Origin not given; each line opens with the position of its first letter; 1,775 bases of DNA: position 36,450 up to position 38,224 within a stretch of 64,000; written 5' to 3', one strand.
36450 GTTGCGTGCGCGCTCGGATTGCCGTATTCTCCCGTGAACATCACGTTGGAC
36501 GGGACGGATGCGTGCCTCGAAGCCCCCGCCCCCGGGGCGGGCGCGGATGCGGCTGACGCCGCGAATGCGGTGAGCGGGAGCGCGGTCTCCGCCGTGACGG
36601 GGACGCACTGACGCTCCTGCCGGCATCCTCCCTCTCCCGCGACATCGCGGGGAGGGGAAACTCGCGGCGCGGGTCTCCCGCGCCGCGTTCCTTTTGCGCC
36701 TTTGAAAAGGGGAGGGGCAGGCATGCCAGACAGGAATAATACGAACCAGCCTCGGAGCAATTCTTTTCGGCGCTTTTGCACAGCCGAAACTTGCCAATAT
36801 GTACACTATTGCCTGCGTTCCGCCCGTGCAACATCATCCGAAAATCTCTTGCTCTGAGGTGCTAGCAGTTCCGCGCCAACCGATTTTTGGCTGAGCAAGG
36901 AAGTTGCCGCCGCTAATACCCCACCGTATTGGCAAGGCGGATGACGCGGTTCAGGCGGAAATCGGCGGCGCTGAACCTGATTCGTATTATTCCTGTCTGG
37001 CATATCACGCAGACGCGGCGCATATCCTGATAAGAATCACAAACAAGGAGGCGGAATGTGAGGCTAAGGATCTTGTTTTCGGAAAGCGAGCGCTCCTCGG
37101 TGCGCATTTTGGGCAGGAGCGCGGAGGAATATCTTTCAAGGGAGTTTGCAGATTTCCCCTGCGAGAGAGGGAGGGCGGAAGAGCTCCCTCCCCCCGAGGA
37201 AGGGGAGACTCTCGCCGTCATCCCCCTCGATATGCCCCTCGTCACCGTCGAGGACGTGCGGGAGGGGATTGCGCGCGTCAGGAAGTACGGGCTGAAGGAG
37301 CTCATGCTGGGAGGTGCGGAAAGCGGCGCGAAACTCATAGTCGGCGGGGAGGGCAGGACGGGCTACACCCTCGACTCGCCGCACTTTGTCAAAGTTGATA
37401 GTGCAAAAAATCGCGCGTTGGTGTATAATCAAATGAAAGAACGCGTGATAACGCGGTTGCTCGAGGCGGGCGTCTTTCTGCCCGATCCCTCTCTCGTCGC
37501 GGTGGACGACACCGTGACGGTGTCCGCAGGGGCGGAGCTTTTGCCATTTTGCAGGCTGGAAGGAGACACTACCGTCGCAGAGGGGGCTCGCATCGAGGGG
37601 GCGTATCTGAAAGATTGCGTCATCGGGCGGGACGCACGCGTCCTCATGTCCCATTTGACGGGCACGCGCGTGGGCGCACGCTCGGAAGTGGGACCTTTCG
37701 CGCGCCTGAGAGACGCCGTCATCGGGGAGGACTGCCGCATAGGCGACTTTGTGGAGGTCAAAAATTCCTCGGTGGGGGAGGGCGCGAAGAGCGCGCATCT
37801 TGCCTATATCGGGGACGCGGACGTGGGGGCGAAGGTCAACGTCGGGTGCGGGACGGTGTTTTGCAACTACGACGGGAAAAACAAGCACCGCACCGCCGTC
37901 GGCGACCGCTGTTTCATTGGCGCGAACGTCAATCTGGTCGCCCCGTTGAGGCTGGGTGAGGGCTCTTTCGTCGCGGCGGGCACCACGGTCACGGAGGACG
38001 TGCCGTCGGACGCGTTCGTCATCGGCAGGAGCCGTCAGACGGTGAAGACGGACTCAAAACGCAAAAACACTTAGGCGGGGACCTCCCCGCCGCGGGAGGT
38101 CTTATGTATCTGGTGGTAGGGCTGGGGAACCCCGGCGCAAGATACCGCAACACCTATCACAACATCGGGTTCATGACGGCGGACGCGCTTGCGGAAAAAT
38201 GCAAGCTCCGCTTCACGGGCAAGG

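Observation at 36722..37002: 281-bp element with perfect 23-bp terminal inverted repeats inserted between a terminator and the glmU-like RBS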

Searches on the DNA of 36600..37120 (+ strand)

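Call 11: search_rna_families(source=window, start=36600, end=37120, threshold=evalue, max_evalue=10)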
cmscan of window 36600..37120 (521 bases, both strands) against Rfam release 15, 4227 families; matches with E-value up to 10: 7.
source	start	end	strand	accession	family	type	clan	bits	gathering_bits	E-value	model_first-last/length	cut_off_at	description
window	36620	36694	+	RF02871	ncS54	Gene; sRNA;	-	26.7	43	0.00055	1-79/79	no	Burkholderia sRNA 54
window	36618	36695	+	RF01812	Pxr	Gene; sRNA;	-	17.3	80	1.3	1-109/109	no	Pxr regulatory sRNA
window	36620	36710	-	RF02758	RhlA_thermometer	Cis-reg; thermoregulator;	-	15.7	85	2.4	1-110/110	no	RhlA 5' UTR ROSE like thermometer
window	36644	36689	-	RF04045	mir-2147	Gene; miRNA;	-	15.5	80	3.9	1-85/85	no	mir-2147 microRNA precursor family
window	36652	36686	-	RF01340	CRISPR-DR29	Gene; CRISPR;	-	14.5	39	4.8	1-37/37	no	CRISPR RNA direct repeat element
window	36625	36697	+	RF02100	tfoR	Gene; sRNA;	-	12.9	70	2.6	1-101/101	no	Translational regulator of tfoXVC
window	36627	36693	-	RF02133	HOXB13-AS1_2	Gene; lncRNA;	-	11.1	40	5.7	1-81/81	no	HOXB13 antisense RNA 1 conserved region 2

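Call 44: search_dna_similar(query=window:36723-37003:+, collection=plasmids, mode=distant, max_evalue=0.01)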
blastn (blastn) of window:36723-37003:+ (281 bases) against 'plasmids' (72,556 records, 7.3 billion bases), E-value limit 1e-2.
No match.

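Call 45: search_dna_similar(query=window:36723-37003:+, collection=phages, mode=distant, max_evalue=0.01)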
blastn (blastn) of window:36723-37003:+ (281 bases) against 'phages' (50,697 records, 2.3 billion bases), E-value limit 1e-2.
No match.

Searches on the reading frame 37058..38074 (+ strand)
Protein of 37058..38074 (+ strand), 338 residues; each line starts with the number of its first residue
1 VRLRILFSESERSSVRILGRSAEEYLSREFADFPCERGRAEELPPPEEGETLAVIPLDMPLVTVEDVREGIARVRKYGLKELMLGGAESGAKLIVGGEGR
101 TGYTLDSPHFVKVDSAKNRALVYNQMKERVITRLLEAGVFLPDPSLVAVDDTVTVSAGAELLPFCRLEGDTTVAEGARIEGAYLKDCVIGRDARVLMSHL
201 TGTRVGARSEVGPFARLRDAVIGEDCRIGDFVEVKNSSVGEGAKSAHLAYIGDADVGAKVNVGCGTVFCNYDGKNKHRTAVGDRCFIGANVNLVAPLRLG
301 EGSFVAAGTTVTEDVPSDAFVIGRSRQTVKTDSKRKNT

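Call 10: find_encoding_contigs(protein=window:37058-38074:+, flank=10000, max_places=10)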
Protein window:37058-38074:+ (338 aa): 22 contigs read that carry it; 8 places shown.
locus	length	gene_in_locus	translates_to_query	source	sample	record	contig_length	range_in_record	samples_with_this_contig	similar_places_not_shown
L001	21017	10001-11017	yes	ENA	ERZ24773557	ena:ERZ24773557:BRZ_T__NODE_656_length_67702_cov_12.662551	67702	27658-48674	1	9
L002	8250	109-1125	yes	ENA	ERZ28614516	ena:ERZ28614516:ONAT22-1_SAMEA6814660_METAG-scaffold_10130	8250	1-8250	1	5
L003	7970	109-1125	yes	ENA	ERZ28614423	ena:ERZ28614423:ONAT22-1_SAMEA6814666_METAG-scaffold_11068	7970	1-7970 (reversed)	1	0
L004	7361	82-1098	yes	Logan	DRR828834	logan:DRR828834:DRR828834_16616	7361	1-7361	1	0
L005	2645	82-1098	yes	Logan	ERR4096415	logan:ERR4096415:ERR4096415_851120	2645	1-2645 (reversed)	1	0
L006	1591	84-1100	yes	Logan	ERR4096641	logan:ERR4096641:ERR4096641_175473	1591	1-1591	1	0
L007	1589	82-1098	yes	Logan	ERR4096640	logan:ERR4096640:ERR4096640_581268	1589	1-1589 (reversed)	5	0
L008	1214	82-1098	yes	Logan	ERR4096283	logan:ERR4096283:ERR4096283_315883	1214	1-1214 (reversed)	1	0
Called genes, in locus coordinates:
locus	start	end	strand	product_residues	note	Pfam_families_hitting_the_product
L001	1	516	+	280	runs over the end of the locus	PF02361:CbiQ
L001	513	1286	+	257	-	PF01416:PseudoU_synth_1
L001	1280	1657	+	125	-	-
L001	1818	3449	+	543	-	PF00749:tRNA-synt_1c, PF03950:tRNA-synt_1c_C, PF20974:tRNA-synt_1c_C2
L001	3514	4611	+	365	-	PF12773:DZR, PF24463:DUF7577 (faint), PF13240:Zn_Ribbon_1 (weak), PF13248:Zn_ribbon_3 (weak), PF18912:DZR_2 (weak), PF13240:Zn_Ribbon_1 (weak)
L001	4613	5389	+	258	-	-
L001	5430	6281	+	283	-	-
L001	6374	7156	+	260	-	PF00753:Lactamase_B, PF23023:Anti-Pycsar_Apyc1, PF12706:Lactamase_B_2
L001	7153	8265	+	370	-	PF02517:Rce1-like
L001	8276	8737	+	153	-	PF02590:SPOUT_MTase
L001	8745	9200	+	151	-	PF00383:dCMP_cyt_deam_1, PF14437:MafB19-deam, PF14439:Bd3614-deam (weak)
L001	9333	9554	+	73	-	-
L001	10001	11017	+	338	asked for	PF25084:LbH_EIF2B (faint), PF25087:GMPPB_C (weak), PF00132:Hexapep (faint), PF14602:Hexapep_2 (weak)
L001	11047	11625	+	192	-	PF01195:Pept_tRNA_hydro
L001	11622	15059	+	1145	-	PF17757:UvrB_inter, PF02559:CarD_TRCF_RID, PF00270:DEAD, PF04851:ResIII (weak), PF00271:Helicase_C, PF03461:TRCF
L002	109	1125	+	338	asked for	PF25084:LbH_EIF2B (faint), PF25087:GMPPB_C (weak), PF00132:Hexapep (faint), PF14602:Hexapep_2 (weak)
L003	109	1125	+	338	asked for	PF25084:LbH_EIF2B (faint), PF25087:GMPPB_C (weak), PF00132:Hexapep (faint), PF14602:Hexapep_2 (weak)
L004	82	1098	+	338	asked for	PF25084:LbH_EIF2B (faint), PF25087:GMPPB_C (weak), PF00132:Hexapep (faint), PF14602:Hexapep_2 (weak)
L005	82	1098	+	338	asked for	PF25084:LbH_EIF2B (faint), PF25087:GMPPB_C (weak), PF00132:Hexapep (faint), PF14602:Hexapep_2 (weak)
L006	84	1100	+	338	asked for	PF25084:LbH_EIF2B (faint), PF25087:GMPPB_C (weak), PF00132:Hexapep (faint), PF14602:Hexapep_2 (weak)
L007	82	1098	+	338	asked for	PF25084:LbH_EIF2B (faint), PF25087:GMPPB_C (weak), PF00132:Hexapep (faint), PF14602:Hexapep_2 (weak)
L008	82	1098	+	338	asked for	PF25084:LbH_EIF2B (faint), PF25087:GMPPB_C (weak), PF00132:Hexapep (faint), PF14602:Hexapep_2 (weak)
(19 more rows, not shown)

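Call 27: find_homologous_proteins(query=window:37058-38074:+)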
Query window:37058-38074:+ (338 aa): 6539 proteins with E <= 0.001 among 8000 candidates; the best 120 are listed.
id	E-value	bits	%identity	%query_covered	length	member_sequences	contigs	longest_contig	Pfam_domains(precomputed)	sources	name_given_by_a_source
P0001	2.7e-216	735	99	100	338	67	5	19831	PF14602.13,PF00132.31,PF25087.2,PF25084.2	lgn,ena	-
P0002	8.6e-136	470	64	100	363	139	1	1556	PF14602.13,PF00132.31,PF25087.2,PF25084.2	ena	-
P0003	8.5e-135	467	64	96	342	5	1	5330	PF14602.13,PF00132.31,PF25087.2,PF25084.2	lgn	-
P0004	5.2e-134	464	66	98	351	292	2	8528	PF14602.13,PF00132.31,PF25087.2,PF25084.2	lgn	-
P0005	7.9e-132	457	65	100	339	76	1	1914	PF14602.13,PF00132.31,PF25087.2,PF25084.2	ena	-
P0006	3.9e-131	455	65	98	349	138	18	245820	PF14602.13,PF00132.31,PF25087.2,PF25084.2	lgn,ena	-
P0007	9.9e-131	454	63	100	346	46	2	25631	PF14602.13,PF00132.31,PF25087.2,PF25084.2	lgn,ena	-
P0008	9.6e-128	444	64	96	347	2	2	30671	PF14602.13,PF00132.31,PF25087.2,PF25084.2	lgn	-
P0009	3.6e-127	442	61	100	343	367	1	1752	PF14602.13,PF00132.31,PF25087.2,PF25084.2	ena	-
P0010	1.3e-121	424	60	99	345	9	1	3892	PF14602.13,PF00132.31,PF25087.2,PF25084.2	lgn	-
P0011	6.6e-115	402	59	98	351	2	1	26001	PF14602.13,PF00132.31,PF25087.2,PF25084.2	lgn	-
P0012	6.2e-114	398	58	97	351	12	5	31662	PF14602.13,PF00132.31,PF25087.2,PF25084.2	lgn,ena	-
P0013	2.5e-108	380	53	97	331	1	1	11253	PF14602.13,PF00132.31,PF25087.2,PF25084.2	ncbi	-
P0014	8.9e-108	378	63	85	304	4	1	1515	PF00132.31,PF25087.2,PF25084.2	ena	-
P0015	9.5e-107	375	57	93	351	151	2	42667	PF14602.13,PF00132.31,PF25087.2,PF25084.2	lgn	-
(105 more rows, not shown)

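Call 28: find_encoding_contigs(protein=P0001, flank=4000, max_places=6)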
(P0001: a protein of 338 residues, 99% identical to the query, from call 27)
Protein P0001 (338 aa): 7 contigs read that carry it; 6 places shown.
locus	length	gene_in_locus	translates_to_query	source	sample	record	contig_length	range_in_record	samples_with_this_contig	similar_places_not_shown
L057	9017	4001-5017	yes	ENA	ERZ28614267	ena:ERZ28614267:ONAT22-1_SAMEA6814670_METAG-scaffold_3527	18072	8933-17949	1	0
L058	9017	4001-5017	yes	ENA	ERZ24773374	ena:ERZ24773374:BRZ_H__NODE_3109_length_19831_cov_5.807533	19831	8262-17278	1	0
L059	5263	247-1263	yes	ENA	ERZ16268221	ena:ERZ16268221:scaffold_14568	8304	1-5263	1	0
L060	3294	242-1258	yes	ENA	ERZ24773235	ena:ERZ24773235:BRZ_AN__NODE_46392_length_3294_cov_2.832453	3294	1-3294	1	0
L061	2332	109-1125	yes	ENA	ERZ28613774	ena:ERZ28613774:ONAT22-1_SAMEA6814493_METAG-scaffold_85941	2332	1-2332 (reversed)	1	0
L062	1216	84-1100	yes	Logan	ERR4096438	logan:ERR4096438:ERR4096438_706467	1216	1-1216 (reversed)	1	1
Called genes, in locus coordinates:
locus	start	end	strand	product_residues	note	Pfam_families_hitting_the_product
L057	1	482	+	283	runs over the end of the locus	-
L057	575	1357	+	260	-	PF00753:Lactamase_B, PF23023:Anti-Pycsar_Apyc1, PF12706:Lactamase_B_2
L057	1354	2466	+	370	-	PF02517:Rce1-like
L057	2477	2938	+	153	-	PF02590:SPOUT_MTase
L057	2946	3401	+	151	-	PF00383:dCMP_cyt_deam_1, PF14437:MafB19-deam, PF14439:Bd3614-deam (weak)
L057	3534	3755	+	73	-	-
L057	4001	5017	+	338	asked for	PF25084:LbH_EIF2B (faint), PF25087:GMPPB_C (weak), PF00132:Hexapep (faint), PF14602:Hexapep_2 (weak)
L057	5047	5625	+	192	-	PF01195:Pept_tRNA_hydro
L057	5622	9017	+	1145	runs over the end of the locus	PF17757:UvrB_inter, PF02559:CarD_TRCF_RID, PF00270:DEAD, PF04851:ResIII (weak), PF00271:Helicase_C, PF03461:TRCF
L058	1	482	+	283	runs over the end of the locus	-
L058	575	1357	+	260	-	PF00753:Lactamase_B, PF23023:Anti-Pycsar_Apyc1, PF12706:Lactamase_B_2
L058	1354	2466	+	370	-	PF02517:Rce1-like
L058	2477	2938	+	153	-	PF02590:SPOUT_MTase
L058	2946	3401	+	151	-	PF00383:dCMP_cyt_deam_1, PF14437:MafB19-deam, PF14439:Bd3614-deam (weak)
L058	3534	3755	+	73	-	-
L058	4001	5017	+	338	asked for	PF25084:LbH_EIF2B (faint), PF25087:GMPPB_C (weak), PF00132:Hexapep (faint), PF14602:Hexapep_2 (weak)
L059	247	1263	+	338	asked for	PF25084:LbH_EIF2B (faint), PF25087:GMPPB_C (weak), PF00132:Hexapep (faint), PF14602:Hexapep_2 (weak)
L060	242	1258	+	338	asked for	PF25084:LbH_EIF2B (faint), PF25087:GMPPB_C (weak), PF00132:Hexapep (faint), PF14602:Hexapep_2 (weak)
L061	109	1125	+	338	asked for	PF25084:LbH_EIF2B (faint), PF25087:GMPPB_C (weak), PF00132:Hexapep (faint), PF14602:Hexapep_2 (weak)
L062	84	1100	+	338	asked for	PF25084:LbH_EIF2B (faint), PF25087:GMPPB_C (weak), PF00132:Hexapep (faint), PF14602:Hexapep_2 (weak)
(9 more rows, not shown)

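Call 29: find_encoding_contigs(protein=P0006, flank=4000, max_places=5)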
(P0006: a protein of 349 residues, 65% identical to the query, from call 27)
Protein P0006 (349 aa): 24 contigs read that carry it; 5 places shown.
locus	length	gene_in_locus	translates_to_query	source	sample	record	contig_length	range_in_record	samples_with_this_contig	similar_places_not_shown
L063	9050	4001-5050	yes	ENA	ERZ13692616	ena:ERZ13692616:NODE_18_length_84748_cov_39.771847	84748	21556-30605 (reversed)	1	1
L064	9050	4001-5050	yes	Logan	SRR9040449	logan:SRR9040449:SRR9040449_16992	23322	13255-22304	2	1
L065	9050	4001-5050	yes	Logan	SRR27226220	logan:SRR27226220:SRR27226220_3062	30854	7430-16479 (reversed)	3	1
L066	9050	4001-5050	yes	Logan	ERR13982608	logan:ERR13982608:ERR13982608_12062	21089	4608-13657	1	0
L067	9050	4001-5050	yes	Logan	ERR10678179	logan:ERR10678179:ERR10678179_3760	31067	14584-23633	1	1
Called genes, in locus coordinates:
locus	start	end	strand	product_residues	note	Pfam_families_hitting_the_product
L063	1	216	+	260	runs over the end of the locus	PF00753:Lactamase_B, PF23023:Anti-Pycsar_Apyc1, PF12706:Lactamase_B_2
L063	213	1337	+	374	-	PF02517:Rce1-like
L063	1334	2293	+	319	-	PF02517:Rce1-like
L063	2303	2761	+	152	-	PF02590:SPOUT_MTase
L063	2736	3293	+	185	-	PF00383:dCMP_cyt_deam_1, PF14437:MafB19-deam, PF14439:Bd3614-deam (weak)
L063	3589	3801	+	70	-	-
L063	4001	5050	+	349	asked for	PF25084:LbH_EIF2B (faint), PF25087:GMPPB_C (faint), PF00132:Hexapep, PF14602:Hexapep_2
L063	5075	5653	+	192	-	PF01195:Pept_tRNA_hydro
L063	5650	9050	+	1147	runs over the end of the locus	PF17757:UvrB_inter, PF02559:CarD_TRCF_RID, PF00270:DEAD, PF04851:ResIII (weak), PF00271:Helicase_C, PF03461:TRCF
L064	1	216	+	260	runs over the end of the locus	PF00753:Lactamase_B, PF23023:Anti-Pycsar_Apyc1, PF12706:Lactamase_B_2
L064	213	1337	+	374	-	PF02517:Rce1-like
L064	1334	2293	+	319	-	PF02517:Rce1-like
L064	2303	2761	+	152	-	PF02590:SPOUT_MTase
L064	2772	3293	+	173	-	PF00383:dCMP_cyt_deam_1, PF14437:MafB19-deam, PF14439:Bd3614-deam (weak)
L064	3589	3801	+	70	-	-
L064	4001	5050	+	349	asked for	PF25084:LbH_EIF2B (faint), PF25087:GMPPB_C (faint), PF00132:Hexapep, PF14602:Hexapep_2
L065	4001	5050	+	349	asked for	PF25084:LbH_EIF2B (faint), PF25087:GMPPB_C (faint), PF00132:Hexapep, PF14602:Hexapep_2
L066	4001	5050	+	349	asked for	PF25084:LbH_EIF2B (faint), PF25087:GMPPB_C (faint), PF00132:Hexapep, PF14602:Hexapep_2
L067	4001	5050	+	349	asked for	PF25084:LbH_EIF2B (faint), PF25087:GMPPB_C (faint), PF00132:Hexapep, PF14602:Hexapep_2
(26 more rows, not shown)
